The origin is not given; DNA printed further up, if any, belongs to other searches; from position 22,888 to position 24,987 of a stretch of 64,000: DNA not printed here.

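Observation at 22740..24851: AT-rich two-gene island: B12-binding radical SAM enzyme translationally coupled to a 61-aa acidic ORF (candidate peptide-modification or otherwise undescribed module)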

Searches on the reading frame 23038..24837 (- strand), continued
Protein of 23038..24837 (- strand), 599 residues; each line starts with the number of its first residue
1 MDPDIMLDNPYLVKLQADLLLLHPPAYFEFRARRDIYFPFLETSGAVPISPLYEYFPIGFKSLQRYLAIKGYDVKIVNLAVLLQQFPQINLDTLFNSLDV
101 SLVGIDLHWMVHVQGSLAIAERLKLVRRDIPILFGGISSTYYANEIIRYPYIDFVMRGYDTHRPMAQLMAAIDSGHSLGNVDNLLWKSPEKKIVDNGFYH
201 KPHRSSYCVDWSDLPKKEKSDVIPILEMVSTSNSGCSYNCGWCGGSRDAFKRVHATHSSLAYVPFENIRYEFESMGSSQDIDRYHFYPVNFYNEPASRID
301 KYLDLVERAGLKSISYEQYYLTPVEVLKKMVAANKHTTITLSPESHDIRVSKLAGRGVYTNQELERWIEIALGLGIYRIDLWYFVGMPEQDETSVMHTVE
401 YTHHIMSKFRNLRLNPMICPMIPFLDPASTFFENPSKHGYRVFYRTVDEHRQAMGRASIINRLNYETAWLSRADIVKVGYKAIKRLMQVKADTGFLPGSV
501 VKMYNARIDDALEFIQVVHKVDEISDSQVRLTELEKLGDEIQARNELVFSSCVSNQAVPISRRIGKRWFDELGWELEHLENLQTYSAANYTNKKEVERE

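Call 54: fold_search(model_id=the predicted structure, library=pdb)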
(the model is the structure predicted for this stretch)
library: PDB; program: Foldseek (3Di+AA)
matches with E <= 10: 1333; with E <= 0.001: 43
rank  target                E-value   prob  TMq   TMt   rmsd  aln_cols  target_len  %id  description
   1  6wtf_A                4.6e-16  1.00  0.45  0.49   5.6       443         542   16  Structure of radical S-adenosylmethionine methyltransferase, TsrM, from Kitasatospora setae with tryptophan substrate  (released 2020-12-23)
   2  6wtf_B                4.8e-16  1.00  0.51  0.56   6.6       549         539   14  Structure of radical S-adenosylmethionine methyltransferase, TsrM, from Kitasatospora setae with tryptophan substrate  (released 2020-12-23)
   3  6wte_A                5.7e-16  1.00  0.52  0.54   9.9       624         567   12  Structure of radical S-adenosylmethionine methyltransferase, TsrM, from Kitasatospora setae with cobalamin and [4Fe-4S (released 2020-12-23)
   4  6wte_B                2.3e-15  1.00  0.45  0.50   7.4       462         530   14  Structure of radical S-adenosylmethionine methyltransferase, TsrM, from Kitasatospora setae with cobalamin and [4Fe-4S (released 2020-12-23)
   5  9ccb                  3.6e-15  1.00  0.44  0.61   8.1       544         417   15  X-ray crystal structure of methyl-coenzyme M reductase glutamine methylase (MgmA) from Methanothermobacter marburgensis  (released 2025-01-01)
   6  6fd2_A                6.4e-14  1.00  0.47  0.59  11.0       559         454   14  Radical SAM 1,2-diol dehydratase AprD4 in complex with its substrate paromamine (released 2018-01-17)
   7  7kdx_A                8.9e-14  1.00  0.47  0.44  12.7       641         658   12  Crystal structure of Streptomyces tokunonesis TokK with hydroxycobalamin, 5'-deoxyadenosine, and methionine (released 2022-01-12)
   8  6fd2_B                2.6e-13  1.00  0.51  0.64   7.9       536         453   14  Radical SAM 1,2-diol dehydratase AprD4 in complex with its substrate paromamine (released 2018-01-17)
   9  9n1c                  3.1e-13  1.00  0.51  0.50  10.3       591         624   10  Crystal structure of CysS from Corallococcus sp. CA054B with 5'-deoxyadenosine, methionine, and pantetheinylated 3-ethox (released 2026-01-28)
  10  7kdy_A                3.1e-13  1.00  0.49  0.45  14.4       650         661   13  Crystal structure of Streptomyces tokunonesis TokK with hydroxycobalamin, 5'-deoxyadenosine, methionine, and (2R)-pant (released 2022-01-12)
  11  9n1d                  2.3e-12  1.00  0.52  0.50  10.2       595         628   10  Crystal structure of CysS from Corallococcus sp. CA054B with 5'-deoxyadenosine and methionine bound (released 2026-01-28)
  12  5ul4                  3.0e-12  1.00  0.47  0.40  17.8       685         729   12  Structure of Cobalamin-dependent S-adenosylmethionine radical enzyme OxsB with aqua-cobalamin and S-adenosylmethionine b (released 2017-04-19)
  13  5ul2                  7.2e-12  1.00  0.46  0.39  15.4       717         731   12  Structure of Apo, SeMet-labeled Cobalamin-dependent S-adenosylmethionine radical enzyme OxsB (released 2017-04-19)
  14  5ul3                  7.6e-12  1.00  0.47  0.40  17.3       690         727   12  Structure of Cobalamin-dependent S-adenosylmethionine radical enzyme OxsB with aqua-cobalamin bound (released 2017-04-19)
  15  9a6d_A                2.8e-09  1.00  0.40  0.52   6.3       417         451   13  Integrative model of MTAB-YVFG by crosslinking MS and deep learning (released 2024-09-18)
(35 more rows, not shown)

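Call 56: find_encoding_contigs(protein=P0127, flank=8000, max_places=2)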
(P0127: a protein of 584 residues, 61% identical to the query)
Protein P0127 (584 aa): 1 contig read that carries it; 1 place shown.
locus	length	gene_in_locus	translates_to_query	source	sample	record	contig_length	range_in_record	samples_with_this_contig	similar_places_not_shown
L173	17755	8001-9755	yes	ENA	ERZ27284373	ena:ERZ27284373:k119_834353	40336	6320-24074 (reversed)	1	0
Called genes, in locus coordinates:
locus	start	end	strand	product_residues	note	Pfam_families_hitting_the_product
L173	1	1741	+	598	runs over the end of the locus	PF01558:POR, PF01855:POR_N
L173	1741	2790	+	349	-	PF02775:TPP_enzyme_C, PF12367:PFO_beta_C (weak)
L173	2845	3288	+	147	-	PF00472:RF-1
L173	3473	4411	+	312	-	PF00535:Glycos_transf_2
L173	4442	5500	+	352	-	PF13439:Glyco_transf_4, PF13579:Glyco_trans_4_4 (weak), PF00534:Glycos_transf_1, PF13692:Glyco_trans_1_4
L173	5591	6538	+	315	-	PF00685:Sulfotransfer_1 (weak), PF13469:Sulfotransfer_3 (faint)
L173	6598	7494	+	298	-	-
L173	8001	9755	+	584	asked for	PF02310:B12-binding, PF04055:Radical_SAM (weak)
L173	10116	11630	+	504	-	PF01943:Polysacc_synt, PF13440:Polysacc_synt_3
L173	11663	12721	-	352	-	-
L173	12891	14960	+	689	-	-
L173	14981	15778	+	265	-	PF00106:adh_short, PF23441:SDR (weak), PF13561:adh_short_C2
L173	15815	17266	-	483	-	PF00224:PK, PF02887:PK_C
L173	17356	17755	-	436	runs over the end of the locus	PF02550:AcetylCoA_hydro, PF13336:AcetylCoA_hyd_C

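Call 57: find_encoding_contigs(protein=P0122, flank=8000, max_places=2)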
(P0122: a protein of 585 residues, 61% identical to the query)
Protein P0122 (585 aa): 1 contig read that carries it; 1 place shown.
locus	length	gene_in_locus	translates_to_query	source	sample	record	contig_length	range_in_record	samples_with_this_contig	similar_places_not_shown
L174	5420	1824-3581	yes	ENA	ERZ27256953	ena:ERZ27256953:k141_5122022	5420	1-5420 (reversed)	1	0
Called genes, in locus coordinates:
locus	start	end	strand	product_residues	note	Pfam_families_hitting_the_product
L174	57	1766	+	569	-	-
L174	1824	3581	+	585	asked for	PF02310:B12-binding, PF04055:Radical_SAM (weak)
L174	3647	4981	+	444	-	PF11563:Protoglobin, PF00355:Rieske, PF13806:Rieske_2, PF22543:Rieske_4, PF00355:Rieske, PF13806:Rieske_2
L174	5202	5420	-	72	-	?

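Call 58: search_protein_families(library=pfam, proteins=[L118:9840-12407:+, L009:2247-4970:+, L010:6118-7812:+, L174:57-1766:+, L173:6598-7494:+], max_evalue=0.5)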
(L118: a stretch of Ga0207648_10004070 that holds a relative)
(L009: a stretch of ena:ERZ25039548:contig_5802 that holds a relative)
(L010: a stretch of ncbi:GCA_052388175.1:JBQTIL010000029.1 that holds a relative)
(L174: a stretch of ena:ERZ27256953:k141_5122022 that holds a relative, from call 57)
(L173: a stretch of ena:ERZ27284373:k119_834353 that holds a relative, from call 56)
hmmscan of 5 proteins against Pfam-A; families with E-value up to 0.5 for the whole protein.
L118:9840-12407:+ (855 aa): 2 families
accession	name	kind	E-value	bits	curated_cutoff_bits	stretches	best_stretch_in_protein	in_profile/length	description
PF13472.12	Lipase_GDSL_2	-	2.3e-06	28.7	32.9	1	610-817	2-178/178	GDSL-like Lipase/Acylhydrolase family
PF00657.28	Lipase_GDSL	-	0.17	12.5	23.6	0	767-822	158-208/208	GDSL-like Lipase/Acylhydrolase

L009:2247-4970:+ (907 aa): 2 families
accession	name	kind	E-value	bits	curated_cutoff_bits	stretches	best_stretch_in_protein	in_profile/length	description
PF04273.18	BLH_phosphatase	-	0.033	14.9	26.1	1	803-852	29-78/110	Beta-lactamase hydrolase-like protein, phosphatase-like domain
PF13428.12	TPR_14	-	0.037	15.2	23.5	1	560-592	8-40/44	Tetratricopeptide repeat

L010:6118-7812:+ (564 aa): 0 families

L174:57-1766:+ (569 aa): 0 families

L173:6598-7494:+ (298 aa): 1 family
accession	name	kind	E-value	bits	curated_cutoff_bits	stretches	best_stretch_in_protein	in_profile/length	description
PF13469.12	Sulfotransfer_3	-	0.022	15.4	27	1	5-152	1-145/216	Sulfotransferase family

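Call 66: find_encoding_contigs(protein=P0244, flank=8000, max_places=2)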
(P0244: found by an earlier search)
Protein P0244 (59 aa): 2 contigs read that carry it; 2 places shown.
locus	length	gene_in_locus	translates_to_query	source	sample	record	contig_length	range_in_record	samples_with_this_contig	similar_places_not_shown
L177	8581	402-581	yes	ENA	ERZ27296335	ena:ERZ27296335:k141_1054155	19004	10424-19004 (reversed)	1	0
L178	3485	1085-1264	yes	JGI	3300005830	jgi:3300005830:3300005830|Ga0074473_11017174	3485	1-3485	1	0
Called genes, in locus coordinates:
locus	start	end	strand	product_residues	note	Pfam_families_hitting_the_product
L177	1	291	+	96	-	?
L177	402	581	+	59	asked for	-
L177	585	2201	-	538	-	-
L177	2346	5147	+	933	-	PF02739:5_3_exonuc_N, PF01367:5_3_exonuc, PF01612:DNA_pol_A_exo1, PF22619:DNA_polI_exo1, PF00476:DNA_pol_A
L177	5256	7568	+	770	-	PF12895:ANAPC3 (faint), PF13432:TPR_16 (weak), PF00515:TPR_1 (weak), PF07719:TPR_2 (weak), PF13414:TPR_11 (weak), PF13432:TPR_16 (weak), PF17874:TPR_MalT (weak), PF13424:TPR_12 (weak), +13 more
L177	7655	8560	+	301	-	-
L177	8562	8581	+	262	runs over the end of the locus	PF12804:NTP_transf_3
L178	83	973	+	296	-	PF01476:LysM (weak), PF23473:LysM3_LYK4_5 (faint), PF01551:Peptidase_M23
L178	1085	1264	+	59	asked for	-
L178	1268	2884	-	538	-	-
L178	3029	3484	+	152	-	?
